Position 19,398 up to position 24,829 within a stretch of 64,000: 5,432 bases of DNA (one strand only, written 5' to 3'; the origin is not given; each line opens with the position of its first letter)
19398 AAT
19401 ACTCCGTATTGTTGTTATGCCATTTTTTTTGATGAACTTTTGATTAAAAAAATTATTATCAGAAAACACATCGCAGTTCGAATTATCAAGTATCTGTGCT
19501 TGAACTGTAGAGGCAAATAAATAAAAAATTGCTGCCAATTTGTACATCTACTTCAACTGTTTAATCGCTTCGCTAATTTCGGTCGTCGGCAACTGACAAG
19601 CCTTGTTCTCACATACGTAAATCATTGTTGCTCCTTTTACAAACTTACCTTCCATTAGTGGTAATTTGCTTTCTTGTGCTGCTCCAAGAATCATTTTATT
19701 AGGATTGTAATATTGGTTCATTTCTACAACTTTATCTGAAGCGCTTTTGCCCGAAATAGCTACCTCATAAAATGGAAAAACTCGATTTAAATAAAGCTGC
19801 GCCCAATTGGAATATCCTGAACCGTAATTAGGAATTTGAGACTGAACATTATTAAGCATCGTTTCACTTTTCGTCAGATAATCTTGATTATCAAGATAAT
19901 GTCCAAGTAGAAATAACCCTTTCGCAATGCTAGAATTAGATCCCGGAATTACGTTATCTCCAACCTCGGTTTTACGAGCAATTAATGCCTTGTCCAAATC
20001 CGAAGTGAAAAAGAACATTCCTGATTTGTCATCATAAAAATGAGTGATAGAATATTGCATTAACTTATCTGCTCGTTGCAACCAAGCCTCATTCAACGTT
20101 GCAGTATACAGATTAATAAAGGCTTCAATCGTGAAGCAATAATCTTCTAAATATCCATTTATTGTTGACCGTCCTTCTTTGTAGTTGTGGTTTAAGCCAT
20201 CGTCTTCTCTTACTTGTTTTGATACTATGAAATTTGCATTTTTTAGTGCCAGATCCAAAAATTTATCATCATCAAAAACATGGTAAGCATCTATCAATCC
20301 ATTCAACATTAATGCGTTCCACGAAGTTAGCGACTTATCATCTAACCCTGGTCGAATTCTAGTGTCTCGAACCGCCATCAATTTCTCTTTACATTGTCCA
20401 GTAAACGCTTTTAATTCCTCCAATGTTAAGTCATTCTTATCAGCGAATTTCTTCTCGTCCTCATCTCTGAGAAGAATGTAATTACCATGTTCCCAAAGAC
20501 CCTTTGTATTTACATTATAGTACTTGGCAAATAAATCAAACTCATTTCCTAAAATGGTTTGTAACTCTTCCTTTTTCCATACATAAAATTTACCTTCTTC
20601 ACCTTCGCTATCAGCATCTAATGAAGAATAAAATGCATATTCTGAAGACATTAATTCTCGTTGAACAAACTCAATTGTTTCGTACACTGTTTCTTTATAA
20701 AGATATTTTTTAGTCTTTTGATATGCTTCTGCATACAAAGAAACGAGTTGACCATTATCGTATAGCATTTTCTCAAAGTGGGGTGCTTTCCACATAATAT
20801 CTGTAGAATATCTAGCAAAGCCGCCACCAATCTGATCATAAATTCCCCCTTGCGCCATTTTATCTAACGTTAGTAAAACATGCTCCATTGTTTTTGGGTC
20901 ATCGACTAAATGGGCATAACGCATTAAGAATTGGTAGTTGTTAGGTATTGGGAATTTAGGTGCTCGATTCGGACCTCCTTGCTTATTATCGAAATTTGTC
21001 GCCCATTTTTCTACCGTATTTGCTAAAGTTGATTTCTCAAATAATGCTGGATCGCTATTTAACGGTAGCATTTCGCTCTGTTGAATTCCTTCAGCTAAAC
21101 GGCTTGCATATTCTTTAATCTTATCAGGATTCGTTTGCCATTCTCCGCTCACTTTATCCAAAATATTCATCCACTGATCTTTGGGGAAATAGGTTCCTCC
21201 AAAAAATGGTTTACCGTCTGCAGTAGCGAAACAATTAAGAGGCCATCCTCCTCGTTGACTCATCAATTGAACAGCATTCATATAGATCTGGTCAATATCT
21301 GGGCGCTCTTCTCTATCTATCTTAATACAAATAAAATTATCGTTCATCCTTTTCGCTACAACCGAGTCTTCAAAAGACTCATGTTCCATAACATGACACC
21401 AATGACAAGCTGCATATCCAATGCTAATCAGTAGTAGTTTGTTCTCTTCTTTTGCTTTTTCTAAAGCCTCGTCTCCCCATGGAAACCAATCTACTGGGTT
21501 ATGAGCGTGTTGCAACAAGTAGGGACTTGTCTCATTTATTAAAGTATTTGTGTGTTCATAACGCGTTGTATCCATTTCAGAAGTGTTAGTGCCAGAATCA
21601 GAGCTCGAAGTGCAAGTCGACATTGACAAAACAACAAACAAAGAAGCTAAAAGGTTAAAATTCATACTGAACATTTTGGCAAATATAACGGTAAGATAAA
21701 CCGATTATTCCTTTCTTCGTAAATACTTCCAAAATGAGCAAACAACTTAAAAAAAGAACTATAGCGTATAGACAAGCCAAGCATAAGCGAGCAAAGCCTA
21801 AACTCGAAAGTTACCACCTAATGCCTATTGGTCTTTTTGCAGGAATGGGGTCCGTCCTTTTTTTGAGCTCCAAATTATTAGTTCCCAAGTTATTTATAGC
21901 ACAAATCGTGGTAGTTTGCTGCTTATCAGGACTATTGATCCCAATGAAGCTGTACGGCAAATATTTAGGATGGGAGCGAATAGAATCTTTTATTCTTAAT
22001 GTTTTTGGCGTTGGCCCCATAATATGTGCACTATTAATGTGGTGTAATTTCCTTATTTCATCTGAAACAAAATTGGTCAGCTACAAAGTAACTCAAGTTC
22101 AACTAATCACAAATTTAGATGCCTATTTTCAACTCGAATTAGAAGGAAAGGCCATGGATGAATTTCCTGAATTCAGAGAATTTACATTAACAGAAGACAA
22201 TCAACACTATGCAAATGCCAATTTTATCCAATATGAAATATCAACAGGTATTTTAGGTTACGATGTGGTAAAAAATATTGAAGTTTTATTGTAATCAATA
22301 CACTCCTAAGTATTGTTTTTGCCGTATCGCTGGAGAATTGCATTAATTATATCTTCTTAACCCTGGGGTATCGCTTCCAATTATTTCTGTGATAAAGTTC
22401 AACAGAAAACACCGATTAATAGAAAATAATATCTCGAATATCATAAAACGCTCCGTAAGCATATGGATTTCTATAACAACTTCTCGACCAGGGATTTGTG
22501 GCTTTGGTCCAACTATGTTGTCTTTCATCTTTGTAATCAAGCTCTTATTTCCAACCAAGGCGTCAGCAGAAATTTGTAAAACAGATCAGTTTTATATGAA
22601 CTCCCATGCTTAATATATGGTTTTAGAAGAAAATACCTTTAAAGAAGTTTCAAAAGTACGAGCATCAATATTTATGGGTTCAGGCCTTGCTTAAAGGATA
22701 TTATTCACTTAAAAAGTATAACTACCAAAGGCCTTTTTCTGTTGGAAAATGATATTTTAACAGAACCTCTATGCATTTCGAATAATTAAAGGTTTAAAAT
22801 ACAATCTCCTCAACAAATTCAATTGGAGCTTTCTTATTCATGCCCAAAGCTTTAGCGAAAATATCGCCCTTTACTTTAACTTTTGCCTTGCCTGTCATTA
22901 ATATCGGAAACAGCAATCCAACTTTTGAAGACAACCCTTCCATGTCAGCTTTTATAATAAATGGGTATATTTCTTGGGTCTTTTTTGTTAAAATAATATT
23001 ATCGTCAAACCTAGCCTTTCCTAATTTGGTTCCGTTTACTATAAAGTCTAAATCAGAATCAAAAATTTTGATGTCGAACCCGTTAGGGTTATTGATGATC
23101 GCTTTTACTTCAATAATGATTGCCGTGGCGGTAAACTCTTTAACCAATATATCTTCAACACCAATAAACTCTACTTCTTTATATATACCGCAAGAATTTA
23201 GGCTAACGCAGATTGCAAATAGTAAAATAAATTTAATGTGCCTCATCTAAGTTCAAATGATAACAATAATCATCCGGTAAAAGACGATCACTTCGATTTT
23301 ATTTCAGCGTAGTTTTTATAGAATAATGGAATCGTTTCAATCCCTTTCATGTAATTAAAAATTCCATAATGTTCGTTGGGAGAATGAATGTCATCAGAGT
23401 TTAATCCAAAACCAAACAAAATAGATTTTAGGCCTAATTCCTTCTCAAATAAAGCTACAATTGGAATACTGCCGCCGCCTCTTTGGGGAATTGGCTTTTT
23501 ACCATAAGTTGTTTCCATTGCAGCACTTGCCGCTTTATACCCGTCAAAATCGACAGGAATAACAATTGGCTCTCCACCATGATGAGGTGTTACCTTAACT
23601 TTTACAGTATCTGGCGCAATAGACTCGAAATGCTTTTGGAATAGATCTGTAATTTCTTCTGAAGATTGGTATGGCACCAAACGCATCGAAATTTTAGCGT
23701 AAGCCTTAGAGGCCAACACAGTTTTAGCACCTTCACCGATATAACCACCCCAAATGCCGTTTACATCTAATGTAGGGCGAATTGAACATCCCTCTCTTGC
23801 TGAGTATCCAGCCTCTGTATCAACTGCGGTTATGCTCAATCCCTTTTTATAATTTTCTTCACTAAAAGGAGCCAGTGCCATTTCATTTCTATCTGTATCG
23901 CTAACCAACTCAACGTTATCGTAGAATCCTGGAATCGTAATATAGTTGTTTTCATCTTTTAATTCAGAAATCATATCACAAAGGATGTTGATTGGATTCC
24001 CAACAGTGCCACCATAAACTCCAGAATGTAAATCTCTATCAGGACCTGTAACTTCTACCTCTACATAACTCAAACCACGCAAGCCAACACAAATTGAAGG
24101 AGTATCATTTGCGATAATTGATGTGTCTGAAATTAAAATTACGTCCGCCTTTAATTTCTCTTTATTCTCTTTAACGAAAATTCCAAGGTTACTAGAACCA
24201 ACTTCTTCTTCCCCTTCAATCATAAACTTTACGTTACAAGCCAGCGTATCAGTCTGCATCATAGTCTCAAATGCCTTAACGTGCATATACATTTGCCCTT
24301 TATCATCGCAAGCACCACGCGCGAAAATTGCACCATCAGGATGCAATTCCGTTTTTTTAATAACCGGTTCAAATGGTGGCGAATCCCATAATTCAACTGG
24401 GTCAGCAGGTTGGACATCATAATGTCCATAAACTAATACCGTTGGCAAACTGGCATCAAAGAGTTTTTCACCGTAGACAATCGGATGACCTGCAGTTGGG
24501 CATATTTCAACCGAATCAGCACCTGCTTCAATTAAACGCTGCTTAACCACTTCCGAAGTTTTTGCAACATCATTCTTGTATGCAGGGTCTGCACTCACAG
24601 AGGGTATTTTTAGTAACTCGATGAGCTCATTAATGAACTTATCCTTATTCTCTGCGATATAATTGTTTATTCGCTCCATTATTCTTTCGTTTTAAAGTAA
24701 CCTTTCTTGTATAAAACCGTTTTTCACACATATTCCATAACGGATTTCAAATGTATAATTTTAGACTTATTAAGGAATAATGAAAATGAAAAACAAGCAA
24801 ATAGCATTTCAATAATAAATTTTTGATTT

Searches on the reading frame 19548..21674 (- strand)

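Call 7: search_protein_families(library=pfam, proteins=[window:19548-21674:-], max_evalue=0.001)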
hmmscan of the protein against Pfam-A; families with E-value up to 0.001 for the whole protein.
window:19548-21674:- (708 aa): 4 families
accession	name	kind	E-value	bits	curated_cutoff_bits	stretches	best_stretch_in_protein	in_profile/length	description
PF03190.21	Thioredox_DsbH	-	1.9e-69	233.2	27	1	42-197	1-162/163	Protein of unknown function, DUF255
PF13899.12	Thioredoxin_7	-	3e-10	40.5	27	1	62-126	1-65/83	Thioredoxin-like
PF07944.18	Beta-AFase-like_GH127_cat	-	3.5e-05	23.4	24.9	1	455-551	128-216/376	Beta-L-arabinofuranosidase, GH127 catalytic domain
PF06662.19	C5-epim_C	-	0.00021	21.3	23.3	0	455-519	33-91/188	D-glucuronyl C5-epimerase C-terminus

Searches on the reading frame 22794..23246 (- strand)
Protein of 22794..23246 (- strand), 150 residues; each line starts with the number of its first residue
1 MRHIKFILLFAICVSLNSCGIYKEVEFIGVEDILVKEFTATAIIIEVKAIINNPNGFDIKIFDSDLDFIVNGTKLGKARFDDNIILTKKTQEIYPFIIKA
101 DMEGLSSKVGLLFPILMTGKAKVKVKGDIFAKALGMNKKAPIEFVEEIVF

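Call 7: search_protein_families(library=pfam, proteins=[window:22794-23246:-], max_evalue=0.001)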
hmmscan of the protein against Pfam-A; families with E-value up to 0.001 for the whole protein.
window:22794-23246:- (150 aa): 1 family
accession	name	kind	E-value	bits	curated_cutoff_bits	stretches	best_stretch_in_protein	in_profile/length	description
PF03168.19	LEA_2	-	0.00032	21.5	25.4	1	51-130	4-79/98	Late embryogenesis abundant protein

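Call 58: search_protein_families(library=ncbifam, proteins=[window:22794-23246:-], max_evalue=0.01)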
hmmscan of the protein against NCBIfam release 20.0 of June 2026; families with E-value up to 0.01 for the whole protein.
window:22794-23246:- (150 aa): 0 families

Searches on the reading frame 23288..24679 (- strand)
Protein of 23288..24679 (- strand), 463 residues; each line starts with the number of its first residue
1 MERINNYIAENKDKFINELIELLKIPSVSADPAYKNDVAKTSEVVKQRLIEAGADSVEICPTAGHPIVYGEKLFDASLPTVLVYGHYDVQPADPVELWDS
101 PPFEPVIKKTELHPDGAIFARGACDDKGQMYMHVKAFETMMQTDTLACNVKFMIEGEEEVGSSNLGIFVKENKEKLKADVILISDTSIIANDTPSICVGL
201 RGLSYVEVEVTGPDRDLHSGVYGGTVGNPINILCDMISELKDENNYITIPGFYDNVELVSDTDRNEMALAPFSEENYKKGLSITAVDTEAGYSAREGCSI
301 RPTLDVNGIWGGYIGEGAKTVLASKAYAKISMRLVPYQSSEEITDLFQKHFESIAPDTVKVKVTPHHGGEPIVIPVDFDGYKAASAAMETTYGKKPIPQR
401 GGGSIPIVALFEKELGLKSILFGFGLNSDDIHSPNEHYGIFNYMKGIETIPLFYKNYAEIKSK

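Call 7: search_protein_families(library=pfam, proteins=[window:23288-24679:-], max_evalue=0.001)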
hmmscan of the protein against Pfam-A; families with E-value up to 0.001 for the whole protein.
window:23288-24679:- (463 aa): 2 families
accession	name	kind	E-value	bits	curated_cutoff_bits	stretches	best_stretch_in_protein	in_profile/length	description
PF01546.33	Peptidase_M20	-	3.8e-27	96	24.6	1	82-450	1-200/206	Peptidase family M20/M25/M40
PF07687.19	M20_dimer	-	9.5e-17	61.3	21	1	199-357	2-105/107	Peptidase dimerisation domain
